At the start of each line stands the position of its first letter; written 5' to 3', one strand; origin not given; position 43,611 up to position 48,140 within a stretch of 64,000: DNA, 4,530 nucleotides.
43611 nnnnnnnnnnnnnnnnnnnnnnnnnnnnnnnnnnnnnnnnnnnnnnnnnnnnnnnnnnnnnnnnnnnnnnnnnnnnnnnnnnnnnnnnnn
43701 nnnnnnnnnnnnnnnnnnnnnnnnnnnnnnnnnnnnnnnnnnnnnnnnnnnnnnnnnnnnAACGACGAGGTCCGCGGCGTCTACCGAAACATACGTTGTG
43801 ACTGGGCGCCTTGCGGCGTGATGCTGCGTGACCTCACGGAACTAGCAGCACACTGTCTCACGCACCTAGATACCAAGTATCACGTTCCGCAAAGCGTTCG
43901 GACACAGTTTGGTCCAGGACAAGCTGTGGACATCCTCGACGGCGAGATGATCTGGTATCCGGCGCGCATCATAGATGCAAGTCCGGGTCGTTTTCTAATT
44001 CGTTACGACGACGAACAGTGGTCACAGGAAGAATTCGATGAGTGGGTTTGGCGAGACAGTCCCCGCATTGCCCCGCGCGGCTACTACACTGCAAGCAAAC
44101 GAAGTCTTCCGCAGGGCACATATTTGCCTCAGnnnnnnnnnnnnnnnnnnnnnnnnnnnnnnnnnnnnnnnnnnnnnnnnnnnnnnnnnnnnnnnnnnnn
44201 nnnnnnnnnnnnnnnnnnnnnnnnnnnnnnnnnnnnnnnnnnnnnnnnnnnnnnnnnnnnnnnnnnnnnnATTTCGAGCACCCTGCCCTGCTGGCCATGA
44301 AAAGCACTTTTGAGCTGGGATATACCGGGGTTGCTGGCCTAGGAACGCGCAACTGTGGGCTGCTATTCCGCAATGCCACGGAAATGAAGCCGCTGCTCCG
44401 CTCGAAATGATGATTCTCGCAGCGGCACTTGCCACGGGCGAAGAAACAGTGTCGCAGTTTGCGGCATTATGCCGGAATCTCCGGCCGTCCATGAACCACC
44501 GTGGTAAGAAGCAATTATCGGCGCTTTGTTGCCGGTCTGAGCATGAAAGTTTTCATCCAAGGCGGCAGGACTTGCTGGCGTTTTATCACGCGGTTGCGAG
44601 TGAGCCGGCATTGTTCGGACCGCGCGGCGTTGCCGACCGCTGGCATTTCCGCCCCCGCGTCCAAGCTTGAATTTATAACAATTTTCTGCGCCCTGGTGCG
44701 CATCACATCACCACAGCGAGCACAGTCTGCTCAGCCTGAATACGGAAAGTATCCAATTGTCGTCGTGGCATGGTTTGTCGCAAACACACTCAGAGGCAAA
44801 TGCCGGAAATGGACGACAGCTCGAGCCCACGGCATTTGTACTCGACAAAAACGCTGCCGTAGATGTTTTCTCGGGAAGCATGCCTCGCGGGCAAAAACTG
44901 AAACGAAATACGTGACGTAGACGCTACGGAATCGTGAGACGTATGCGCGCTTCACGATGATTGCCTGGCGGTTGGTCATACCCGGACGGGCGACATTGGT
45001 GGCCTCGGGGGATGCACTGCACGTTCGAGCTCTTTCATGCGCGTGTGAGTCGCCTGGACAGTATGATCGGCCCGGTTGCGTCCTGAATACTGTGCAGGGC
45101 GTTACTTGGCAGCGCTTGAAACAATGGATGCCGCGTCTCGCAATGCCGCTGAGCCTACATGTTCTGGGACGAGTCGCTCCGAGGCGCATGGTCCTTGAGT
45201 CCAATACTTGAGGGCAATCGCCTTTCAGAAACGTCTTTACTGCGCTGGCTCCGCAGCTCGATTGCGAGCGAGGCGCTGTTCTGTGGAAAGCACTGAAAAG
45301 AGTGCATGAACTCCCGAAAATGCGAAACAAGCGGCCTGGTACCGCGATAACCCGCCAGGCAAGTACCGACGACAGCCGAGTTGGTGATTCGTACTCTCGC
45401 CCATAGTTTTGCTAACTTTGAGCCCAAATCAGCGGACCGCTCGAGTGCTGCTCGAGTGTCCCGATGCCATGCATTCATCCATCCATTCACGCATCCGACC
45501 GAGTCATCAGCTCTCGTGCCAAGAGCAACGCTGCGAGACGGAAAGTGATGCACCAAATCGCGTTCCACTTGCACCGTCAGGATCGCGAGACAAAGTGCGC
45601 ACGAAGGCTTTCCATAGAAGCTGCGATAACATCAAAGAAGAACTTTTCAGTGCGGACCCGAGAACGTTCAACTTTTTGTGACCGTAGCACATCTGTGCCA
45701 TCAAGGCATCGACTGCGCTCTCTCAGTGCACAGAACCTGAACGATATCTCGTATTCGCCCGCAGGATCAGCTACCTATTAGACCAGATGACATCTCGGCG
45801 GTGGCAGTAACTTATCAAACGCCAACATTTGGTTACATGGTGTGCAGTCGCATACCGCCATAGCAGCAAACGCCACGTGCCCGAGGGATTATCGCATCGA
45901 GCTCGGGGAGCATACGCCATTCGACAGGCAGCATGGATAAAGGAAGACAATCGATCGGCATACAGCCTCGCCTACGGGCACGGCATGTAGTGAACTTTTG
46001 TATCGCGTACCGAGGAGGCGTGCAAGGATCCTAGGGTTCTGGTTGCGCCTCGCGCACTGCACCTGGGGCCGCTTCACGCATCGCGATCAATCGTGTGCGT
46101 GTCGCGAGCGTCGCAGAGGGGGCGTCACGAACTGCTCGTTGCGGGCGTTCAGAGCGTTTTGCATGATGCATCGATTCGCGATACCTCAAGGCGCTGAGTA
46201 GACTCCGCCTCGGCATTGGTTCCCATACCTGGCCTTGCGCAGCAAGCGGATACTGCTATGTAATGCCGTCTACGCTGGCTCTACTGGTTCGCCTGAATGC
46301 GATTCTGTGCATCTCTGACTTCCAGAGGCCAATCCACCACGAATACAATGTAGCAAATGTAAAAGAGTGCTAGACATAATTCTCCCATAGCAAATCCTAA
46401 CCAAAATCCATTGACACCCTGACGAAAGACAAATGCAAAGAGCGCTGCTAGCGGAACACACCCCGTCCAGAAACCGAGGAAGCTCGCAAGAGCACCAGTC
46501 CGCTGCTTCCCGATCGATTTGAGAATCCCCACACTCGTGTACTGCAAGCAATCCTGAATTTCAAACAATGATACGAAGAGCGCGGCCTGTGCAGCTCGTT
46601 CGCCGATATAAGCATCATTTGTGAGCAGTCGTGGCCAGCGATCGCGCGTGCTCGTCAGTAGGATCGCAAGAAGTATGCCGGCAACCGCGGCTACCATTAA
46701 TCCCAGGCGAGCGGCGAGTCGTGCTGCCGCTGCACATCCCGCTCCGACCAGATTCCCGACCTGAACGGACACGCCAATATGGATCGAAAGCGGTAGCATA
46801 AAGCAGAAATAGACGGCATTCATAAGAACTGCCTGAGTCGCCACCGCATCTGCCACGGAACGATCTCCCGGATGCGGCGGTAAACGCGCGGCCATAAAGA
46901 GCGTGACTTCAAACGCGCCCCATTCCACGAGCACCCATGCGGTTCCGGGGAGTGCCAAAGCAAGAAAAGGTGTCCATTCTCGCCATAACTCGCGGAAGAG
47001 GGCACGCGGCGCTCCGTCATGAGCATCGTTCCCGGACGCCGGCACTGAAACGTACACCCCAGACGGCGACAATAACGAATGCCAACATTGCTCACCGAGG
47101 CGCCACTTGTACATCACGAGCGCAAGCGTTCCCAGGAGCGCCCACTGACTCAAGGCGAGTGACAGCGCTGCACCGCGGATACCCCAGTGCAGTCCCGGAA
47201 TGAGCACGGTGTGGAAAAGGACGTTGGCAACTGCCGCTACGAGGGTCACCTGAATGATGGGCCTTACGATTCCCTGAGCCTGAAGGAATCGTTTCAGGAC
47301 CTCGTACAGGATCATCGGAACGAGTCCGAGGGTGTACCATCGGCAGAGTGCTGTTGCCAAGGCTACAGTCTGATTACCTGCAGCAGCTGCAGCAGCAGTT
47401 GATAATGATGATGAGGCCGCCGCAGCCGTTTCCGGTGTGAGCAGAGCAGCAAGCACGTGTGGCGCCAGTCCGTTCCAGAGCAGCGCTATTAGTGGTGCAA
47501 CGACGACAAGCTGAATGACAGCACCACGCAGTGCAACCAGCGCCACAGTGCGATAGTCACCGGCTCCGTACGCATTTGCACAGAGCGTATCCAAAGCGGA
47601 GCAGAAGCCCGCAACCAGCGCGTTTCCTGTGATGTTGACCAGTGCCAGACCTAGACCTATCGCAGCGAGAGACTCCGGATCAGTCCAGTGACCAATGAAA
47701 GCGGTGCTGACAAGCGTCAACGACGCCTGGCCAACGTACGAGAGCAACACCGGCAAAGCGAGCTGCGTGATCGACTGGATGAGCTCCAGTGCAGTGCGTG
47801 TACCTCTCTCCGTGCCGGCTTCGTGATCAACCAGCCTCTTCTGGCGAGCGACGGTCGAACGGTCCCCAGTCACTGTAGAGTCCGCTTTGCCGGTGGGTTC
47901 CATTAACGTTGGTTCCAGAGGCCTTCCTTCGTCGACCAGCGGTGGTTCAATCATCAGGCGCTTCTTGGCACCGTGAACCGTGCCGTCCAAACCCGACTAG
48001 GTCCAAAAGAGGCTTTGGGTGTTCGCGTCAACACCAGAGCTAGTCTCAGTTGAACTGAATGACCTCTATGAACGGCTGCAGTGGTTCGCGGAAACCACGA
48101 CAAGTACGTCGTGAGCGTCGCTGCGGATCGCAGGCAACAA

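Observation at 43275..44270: Protein combining a JAZF/AEBP2-type C2H2 finger with a Tudor-knot (chromo-barrel) domain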

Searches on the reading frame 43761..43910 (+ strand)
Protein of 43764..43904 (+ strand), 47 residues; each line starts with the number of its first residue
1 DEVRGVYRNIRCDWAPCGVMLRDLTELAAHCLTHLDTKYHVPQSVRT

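Call 19: search_protein_families(library=pfam, proteins=[window:43764-43904:+], max_evalue=10)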
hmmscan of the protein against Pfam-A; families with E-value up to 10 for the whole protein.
seq(47 aa): 1 family
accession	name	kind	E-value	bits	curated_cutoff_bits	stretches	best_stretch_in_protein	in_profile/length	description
PF16159.10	FOXP-CC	-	0.042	14.8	28.9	1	7-33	2-28/69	FOXP coiled-coil domain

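Call 37: search_solved_structures(query=A2, max_evalue=10, show_alignments=4)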
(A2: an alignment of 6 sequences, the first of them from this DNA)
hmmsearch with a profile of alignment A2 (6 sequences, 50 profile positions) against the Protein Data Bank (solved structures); distinct sequences matched with E-value up to 10: 41.
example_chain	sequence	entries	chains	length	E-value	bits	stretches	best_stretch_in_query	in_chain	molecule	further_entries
5egb_A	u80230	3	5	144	3e-06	30.4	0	18-42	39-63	Histone-lysine N-methyltransferase PRDM9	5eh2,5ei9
5v3g_D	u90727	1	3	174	6e-06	29.4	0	18-45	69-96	PR domain zinc finger protein 9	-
2i13_A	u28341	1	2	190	1.5e-05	28.2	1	17-39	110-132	Aart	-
2wbu_A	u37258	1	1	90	3.1e-05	27.1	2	12-37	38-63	KRUEPPEL-LIKE FACTOR 4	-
2wbs_A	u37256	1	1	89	3.3e-05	27.1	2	12-37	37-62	KRUEPPEL-LIKE FACTOR 4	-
5ke6_A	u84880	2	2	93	3.9e-05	26.8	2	12-37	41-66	Krueppel-like factor 4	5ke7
4m9e_A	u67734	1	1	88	7.2e-05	26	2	12-38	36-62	Krueppel-like factor 4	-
6vtx_A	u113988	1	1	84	9.7e-05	25.6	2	12-38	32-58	Krueppel-like factor 4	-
5kea_A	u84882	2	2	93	9.8e-05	25.6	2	13-39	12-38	Krueppel-like factor 4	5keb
2kmk_A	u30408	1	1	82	0.00032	23.9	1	17-39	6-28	Zinc finger protein Gfi-1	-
5ke8_A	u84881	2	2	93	0.00053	23.2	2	13-39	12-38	Krueppel-like factor 4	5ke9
1mey_C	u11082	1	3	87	0.0031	20.8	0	17-39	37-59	CONSENSUS ZINC FINGER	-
1ubd_C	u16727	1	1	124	0.0033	20.7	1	16-39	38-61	PROTEIN (YY1 ZINC FINGER DOMAIN)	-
6pv1_A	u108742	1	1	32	0.0053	20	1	13-39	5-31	Transcription factor Sp1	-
6pv3_A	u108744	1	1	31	0.0056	19.9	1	12-39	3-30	Transcription factor Sp1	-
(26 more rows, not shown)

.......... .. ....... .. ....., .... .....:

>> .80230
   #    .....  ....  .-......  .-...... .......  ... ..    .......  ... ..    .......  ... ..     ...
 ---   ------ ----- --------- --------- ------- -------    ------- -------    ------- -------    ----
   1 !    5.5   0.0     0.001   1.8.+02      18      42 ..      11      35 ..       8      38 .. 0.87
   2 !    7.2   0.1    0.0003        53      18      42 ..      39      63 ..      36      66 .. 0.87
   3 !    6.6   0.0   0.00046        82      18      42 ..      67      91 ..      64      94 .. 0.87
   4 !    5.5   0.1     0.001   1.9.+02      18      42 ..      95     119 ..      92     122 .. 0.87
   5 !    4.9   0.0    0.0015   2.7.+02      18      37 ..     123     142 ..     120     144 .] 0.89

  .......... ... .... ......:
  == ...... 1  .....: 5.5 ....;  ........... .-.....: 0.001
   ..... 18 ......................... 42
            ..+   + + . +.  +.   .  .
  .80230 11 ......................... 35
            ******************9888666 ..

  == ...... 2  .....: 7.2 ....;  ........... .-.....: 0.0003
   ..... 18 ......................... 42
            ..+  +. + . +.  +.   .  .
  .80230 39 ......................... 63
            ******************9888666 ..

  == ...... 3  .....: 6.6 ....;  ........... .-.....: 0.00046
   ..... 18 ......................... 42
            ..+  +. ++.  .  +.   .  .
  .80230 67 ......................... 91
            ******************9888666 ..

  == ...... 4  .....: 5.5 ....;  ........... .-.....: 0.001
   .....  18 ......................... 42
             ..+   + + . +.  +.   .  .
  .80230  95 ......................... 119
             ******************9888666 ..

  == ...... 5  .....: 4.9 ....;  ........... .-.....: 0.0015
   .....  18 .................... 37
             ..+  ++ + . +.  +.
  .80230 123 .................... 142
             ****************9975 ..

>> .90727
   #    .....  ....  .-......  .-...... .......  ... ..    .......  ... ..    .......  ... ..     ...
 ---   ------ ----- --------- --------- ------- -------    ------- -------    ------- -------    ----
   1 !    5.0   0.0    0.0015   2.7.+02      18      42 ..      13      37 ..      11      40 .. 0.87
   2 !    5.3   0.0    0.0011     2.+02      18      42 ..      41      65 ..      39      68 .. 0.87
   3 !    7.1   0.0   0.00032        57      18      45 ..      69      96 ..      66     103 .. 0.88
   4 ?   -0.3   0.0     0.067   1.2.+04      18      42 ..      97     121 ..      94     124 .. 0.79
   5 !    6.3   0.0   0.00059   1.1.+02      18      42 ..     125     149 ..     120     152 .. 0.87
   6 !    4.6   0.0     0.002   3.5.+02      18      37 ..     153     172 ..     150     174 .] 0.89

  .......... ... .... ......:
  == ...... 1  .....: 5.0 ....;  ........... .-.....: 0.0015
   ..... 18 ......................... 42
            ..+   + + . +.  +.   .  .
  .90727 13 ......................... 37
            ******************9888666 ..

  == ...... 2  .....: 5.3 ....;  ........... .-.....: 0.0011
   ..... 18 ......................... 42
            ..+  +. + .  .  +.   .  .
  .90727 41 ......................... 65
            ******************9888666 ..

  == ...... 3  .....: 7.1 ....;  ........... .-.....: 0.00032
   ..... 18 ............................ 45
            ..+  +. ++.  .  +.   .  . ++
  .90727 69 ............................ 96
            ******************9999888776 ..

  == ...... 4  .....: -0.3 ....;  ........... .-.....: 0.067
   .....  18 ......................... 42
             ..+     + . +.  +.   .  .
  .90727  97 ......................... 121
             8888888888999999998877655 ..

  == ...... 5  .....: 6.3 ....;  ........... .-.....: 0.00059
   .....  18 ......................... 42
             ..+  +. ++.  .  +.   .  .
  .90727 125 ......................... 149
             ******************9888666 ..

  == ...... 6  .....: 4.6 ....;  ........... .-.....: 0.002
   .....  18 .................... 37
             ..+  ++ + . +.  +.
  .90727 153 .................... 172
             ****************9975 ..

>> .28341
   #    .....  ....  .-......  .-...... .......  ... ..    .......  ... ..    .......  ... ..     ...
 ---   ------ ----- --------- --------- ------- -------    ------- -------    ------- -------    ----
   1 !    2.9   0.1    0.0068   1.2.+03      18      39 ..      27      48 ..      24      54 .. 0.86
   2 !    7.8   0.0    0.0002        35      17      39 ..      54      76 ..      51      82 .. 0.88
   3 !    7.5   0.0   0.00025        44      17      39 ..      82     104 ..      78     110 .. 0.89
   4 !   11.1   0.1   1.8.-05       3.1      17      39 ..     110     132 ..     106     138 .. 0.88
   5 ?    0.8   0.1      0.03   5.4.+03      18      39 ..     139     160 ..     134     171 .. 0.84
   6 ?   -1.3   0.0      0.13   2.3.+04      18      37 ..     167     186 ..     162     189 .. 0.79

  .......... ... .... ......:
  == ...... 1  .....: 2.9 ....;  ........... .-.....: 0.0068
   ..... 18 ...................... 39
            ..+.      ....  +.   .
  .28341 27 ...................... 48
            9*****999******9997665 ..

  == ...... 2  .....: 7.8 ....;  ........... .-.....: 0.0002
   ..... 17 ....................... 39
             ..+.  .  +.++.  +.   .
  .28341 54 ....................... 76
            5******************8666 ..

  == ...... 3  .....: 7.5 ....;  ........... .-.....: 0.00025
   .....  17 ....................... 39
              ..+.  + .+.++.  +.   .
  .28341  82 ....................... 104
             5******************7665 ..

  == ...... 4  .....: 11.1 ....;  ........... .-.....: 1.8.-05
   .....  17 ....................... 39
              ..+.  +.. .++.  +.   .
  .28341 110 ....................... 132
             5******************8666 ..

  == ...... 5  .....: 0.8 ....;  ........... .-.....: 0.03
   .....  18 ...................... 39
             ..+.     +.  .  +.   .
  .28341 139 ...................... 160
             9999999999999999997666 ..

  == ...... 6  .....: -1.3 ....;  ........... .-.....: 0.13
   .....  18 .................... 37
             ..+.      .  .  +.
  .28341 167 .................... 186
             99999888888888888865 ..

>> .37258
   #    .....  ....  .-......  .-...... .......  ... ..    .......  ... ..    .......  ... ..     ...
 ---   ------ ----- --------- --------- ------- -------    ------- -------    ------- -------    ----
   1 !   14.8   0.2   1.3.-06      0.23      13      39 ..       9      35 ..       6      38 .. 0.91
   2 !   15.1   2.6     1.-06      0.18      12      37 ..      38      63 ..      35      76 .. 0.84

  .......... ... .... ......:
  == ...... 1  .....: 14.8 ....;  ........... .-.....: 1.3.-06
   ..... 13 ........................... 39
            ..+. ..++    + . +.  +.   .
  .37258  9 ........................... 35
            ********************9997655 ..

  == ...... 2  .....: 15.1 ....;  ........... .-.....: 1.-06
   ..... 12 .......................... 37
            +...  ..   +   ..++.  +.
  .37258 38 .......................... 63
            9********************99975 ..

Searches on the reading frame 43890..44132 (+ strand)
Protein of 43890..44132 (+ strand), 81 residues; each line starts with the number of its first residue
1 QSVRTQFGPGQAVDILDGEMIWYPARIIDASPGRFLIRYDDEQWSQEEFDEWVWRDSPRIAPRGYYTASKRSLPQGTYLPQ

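Call 19: search_protein_families(library=pfam, proteins=[window:43890-44132:+], max_evalue=10)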
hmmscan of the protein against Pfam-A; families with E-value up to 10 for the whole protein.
seq(81 aa): 4 families
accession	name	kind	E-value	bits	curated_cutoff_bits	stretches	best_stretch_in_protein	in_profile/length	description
PF02820.24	MBT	-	4.2e-06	27.3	22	1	13-73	6-62/69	mbt repeat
PF05641.18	Agenet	-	6.7e-05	23.7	27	1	10-56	1-54/61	Agenet domain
PF20260.4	PUA_4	-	0.026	15.1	23.9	1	9-37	17-45/48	RNA methyltransferase PUA domain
PF18115.7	Tudor_3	-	0.073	13.4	25.8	1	21-43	15-40/52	DNA repair protein Crb2 Tudor domain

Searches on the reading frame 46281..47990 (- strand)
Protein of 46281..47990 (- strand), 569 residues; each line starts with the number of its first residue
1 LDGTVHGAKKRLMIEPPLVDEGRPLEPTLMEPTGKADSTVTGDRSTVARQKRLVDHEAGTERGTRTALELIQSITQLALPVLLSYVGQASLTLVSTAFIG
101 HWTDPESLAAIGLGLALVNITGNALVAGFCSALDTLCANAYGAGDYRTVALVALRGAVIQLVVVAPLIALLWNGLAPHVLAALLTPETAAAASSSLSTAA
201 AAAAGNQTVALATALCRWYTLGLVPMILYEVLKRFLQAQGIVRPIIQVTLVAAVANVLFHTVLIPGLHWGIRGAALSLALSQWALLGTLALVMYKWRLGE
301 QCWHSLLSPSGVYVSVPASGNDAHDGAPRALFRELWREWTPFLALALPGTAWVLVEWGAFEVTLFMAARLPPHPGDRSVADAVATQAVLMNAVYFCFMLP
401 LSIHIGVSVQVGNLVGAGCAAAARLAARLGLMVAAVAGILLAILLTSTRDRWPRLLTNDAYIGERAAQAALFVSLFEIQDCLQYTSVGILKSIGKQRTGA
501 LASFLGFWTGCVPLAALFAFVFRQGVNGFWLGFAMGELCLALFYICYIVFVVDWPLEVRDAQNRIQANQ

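Call 7: search_protein_families(library=pfam, proteins=[window:46281-47990:-], max_evalue=1)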
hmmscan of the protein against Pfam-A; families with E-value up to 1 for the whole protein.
window:46281-47990:- (569 aa): 2 families
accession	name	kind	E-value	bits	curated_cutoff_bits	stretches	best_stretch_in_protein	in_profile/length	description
PF01554.23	MatE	-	2.4e-37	128.5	24.9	2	80-259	1-158/161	MatE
PF03023.19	MurJ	-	1.7e-06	27.4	27.4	1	211-295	319-401/451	Lipid II flippase MurJ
